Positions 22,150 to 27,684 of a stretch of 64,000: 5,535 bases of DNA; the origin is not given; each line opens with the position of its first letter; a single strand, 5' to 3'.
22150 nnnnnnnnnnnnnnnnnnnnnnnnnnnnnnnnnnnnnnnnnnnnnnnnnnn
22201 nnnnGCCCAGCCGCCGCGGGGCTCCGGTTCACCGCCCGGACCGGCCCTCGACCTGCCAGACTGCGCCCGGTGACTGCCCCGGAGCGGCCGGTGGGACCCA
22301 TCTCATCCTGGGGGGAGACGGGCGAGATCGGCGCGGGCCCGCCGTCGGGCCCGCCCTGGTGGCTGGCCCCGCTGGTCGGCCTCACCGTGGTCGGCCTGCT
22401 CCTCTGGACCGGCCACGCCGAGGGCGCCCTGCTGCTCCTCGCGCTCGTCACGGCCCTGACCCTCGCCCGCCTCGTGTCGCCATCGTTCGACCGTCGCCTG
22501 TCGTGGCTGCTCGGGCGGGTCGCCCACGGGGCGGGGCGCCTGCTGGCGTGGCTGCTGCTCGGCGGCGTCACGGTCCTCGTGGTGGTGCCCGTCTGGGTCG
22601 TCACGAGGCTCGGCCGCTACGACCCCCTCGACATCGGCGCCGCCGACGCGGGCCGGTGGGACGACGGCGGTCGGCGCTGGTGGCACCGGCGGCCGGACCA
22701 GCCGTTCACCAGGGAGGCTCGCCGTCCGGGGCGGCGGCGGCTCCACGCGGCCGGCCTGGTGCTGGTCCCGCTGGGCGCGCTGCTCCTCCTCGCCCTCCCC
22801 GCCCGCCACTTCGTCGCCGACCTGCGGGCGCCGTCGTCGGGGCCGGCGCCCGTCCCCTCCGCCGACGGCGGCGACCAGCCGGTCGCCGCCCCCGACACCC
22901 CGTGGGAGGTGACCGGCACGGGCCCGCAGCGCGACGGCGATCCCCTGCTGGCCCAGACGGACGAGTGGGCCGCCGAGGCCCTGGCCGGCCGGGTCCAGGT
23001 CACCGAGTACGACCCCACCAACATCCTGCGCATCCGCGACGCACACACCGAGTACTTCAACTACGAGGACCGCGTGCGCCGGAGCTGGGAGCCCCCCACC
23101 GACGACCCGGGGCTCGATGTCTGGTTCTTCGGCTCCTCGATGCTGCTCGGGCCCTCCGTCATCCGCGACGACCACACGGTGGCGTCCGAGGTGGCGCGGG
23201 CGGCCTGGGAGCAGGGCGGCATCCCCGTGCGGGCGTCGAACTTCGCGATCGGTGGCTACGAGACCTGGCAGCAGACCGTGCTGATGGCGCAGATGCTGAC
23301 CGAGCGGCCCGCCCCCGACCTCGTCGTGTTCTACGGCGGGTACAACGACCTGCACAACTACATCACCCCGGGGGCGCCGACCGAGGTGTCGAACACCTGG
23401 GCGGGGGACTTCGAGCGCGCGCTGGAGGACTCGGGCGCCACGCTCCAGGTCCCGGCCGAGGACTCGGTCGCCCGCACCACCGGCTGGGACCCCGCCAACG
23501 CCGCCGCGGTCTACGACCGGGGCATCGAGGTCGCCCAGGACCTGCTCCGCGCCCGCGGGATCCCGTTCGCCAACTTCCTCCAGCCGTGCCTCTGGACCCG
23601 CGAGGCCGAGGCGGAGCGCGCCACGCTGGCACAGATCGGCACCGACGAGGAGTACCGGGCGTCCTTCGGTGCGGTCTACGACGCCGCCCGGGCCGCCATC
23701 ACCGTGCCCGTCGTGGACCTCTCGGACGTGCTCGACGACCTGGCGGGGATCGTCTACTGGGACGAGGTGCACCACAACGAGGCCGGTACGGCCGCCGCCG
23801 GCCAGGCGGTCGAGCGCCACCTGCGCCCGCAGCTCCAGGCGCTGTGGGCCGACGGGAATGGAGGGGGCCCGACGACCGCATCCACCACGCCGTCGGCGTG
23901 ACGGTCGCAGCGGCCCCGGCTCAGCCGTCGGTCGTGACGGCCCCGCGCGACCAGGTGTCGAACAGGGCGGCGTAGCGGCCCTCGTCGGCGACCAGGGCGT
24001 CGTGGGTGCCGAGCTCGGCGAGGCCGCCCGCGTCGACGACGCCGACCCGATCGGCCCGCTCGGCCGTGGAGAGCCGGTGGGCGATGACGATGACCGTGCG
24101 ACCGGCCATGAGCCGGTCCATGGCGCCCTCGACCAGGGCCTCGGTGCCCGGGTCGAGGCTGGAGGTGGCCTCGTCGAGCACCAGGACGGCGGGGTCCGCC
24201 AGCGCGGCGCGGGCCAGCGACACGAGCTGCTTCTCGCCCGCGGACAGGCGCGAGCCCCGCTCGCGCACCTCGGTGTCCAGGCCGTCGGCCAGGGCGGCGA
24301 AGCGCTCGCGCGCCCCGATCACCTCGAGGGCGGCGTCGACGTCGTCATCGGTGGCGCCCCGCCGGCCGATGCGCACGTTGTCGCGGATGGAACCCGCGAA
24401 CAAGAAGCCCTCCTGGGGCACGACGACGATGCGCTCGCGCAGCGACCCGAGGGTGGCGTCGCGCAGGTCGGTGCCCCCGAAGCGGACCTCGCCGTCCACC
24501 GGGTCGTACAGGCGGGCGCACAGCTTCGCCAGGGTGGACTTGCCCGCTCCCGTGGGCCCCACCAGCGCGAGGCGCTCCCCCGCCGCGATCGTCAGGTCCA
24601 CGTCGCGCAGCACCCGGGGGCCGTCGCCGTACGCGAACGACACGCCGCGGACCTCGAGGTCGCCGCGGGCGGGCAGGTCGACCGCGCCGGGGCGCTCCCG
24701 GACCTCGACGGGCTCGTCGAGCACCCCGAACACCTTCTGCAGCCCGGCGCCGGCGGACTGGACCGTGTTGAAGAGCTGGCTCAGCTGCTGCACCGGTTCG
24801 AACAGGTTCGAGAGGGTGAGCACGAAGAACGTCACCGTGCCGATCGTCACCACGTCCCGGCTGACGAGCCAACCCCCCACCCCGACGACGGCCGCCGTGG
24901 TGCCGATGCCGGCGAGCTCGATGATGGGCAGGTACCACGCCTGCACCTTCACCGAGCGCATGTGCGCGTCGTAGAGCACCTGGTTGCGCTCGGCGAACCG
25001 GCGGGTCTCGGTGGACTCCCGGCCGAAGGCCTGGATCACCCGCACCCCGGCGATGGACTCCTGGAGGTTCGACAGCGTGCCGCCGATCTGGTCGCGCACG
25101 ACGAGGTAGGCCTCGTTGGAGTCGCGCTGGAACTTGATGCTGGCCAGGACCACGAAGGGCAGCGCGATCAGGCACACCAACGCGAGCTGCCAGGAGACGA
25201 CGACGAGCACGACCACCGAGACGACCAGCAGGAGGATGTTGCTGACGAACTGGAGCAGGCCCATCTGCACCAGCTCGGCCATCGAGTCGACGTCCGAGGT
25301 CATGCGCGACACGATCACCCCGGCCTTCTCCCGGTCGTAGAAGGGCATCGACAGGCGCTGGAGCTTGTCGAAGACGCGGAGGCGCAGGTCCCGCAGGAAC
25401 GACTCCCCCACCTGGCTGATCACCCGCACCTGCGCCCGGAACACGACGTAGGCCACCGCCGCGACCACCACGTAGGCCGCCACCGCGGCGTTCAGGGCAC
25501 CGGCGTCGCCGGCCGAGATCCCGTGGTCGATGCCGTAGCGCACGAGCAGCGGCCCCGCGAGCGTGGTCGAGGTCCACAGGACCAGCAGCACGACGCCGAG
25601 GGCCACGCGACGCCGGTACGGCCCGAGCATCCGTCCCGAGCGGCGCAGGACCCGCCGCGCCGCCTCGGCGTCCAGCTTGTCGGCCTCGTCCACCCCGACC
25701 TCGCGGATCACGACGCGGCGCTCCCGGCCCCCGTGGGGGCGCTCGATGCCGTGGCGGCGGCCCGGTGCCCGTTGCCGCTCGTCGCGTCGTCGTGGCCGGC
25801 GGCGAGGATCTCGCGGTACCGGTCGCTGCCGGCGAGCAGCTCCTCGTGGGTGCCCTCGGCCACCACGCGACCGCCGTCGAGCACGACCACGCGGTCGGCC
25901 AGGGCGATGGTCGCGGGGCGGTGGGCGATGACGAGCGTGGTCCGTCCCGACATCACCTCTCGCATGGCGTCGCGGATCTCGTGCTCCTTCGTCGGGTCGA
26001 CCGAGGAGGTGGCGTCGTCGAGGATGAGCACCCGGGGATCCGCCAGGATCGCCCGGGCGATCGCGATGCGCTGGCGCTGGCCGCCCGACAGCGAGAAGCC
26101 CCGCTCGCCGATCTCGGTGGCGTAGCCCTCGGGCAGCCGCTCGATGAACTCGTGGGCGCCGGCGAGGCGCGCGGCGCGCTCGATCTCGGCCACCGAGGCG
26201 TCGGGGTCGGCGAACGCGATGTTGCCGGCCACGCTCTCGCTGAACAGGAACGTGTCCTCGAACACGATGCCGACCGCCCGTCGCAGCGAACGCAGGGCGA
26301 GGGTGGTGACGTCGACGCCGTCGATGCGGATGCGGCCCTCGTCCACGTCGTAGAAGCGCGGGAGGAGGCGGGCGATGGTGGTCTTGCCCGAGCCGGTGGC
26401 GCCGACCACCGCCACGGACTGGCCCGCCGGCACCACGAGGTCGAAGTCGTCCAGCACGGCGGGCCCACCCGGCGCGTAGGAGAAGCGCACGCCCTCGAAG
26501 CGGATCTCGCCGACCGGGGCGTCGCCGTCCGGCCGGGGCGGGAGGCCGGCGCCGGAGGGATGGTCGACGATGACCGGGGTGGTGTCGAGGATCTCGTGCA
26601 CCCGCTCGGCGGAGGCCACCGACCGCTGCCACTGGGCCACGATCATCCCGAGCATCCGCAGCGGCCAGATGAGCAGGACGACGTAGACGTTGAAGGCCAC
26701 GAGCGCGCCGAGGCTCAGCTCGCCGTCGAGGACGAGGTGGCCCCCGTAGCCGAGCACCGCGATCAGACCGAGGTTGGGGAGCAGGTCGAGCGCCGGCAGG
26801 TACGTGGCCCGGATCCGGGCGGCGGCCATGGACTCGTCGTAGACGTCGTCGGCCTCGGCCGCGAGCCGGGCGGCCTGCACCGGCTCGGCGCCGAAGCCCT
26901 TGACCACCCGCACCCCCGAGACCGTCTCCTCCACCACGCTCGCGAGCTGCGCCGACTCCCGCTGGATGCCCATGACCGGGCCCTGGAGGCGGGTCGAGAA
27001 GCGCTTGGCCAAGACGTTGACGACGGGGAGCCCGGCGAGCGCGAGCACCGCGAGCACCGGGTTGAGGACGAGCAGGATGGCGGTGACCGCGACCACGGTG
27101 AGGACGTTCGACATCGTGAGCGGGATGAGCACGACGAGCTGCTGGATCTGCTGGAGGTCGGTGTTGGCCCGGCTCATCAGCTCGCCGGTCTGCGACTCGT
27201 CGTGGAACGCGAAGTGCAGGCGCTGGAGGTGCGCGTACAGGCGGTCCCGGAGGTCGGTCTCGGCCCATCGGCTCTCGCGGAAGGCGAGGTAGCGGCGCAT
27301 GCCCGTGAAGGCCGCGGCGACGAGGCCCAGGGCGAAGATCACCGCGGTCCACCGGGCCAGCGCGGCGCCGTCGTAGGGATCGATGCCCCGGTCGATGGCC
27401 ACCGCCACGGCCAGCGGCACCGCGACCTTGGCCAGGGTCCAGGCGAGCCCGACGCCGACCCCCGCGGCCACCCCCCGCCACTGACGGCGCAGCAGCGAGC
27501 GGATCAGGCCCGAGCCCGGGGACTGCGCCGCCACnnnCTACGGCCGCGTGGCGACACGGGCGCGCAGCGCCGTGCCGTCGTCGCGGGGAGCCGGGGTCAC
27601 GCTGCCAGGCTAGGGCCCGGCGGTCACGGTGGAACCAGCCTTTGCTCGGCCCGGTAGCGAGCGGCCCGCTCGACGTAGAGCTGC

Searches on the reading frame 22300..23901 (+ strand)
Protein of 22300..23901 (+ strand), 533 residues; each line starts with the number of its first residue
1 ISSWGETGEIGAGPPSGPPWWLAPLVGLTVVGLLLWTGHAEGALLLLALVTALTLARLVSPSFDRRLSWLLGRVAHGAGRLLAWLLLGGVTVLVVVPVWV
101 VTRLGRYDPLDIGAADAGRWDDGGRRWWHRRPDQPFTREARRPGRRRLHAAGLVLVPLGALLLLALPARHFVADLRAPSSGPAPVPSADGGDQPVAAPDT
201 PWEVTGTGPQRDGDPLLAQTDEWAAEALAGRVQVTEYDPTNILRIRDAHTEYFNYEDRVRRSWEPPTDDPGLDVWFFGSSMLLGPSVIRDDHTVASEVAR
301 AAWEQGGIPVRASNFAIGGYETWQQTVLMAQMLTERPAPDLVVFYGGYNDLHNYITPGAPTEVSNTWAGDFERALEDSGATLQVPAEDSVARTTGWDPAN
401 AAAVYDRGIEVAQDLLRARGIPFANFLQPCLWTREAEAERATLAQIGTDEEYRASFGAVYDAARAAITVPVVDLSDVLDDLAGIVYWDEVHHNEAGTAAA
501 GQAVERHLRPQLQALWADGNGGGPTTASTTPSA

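Call 39: search_protein_families(library=pfam, proteins=[window:22300-23901:+], max_evalue=0.001)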
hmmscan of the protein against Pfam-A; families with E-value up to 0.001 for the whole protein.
window:22300-23901:+ (533 aa): 2 families
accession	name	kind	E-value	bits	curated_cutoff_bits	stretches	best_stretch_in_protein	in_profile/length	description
PF13472.12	Lipase_GDSL_2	-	1.4e-06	29.3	32.9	1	276-498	1-177/178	GDSL-like Lipase/Acylhydrolase family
PF00657.28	Lipase_GDSL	-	3.9e-05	24.3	23.6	1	310-503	43-207/208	GDSL-like Lipase/Acylhydrolase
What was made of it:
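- On SGNH/GDSL hydrolase-acyltransferase: Only the paralogue at 22300-23901 passes a cut-off (Lipase_GDSL, 24.3 against 23.6; call 39).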

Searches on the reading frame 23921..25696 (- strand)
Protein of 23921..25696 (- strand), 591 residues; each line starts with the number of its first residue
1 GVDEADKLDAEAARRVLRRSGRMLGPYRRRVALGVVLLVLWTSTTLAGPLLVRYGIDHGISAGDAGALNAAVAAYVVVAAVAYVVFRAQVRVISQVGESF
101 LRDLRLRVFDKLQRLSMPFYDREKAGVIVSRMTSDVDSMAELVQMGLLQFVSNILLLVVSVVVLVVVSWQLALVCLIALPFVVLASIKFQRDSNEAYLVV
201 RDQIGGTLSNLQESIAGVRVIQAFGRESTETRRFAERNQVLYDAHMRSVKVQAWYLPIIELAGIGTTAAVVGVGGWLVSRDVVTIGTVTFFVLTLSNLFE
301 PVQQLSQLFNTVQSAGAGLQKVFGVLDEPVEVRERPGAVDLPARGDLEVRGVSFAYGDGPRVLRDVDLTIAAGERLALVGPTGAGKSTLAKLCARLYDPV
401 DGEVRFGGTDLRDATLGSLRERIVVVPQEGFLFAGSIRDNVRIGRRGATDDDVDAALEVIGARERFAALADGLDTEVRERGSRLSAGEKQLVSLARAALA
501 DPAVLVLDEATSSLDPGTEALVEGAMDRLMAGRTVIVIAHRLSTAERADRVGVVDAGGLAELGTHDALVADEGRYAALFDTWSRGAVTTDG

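Call 61: search_protein_families(library=pfam, proteins=[window:23921-25696:-], max_evalue=0.0001)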
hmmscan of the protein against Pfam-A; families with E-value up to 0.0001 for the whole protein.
window:23921-25696:- (591 aa): 3 families
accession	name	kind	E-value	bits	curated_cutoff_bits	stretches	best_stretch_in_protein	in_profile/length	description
PF00664.28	ABC_membrane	-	5.9e-50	170.9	28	1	32-301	2-273/274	ABC transporter transmembrane region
PF00005.33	ABC_tran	-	7.8e-31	107.9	25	1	363-512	1-137/137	ABC transporter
PF02463.25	SMC_N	-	9.5e-05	22.4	40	0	482-551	135-208/220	RecF/RecN/SMC N terminal domain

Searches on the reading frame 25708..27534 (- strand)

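Call 39: search_protein_families(library=pfam, proteins=[window:25708-27534:-], max_evalue=0.001)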
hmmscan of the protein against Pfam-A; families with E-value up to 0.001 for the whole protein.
window:25708-27534:- (608 aa): 4 families
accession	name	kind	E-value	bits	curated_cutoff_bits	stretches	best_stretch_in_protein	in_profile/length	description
PF00664.28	ABC_membrane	-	3.9e-39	135.4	28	1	34-292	13-274/274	ABC transporter transmembrane region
PF00005.33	ABC_tran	-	1.8e-29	103.5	25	1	361-510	1-137/137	ABC transporter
PF13191.12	AAA_16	-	0.00024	22.1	32.6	0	370-529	21-161/167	AAA ATPase domain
PF02463.25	SMC_N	-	0.00043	20.2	40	0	400-550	109-209/220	RecF/RecN/SMC N terminal domain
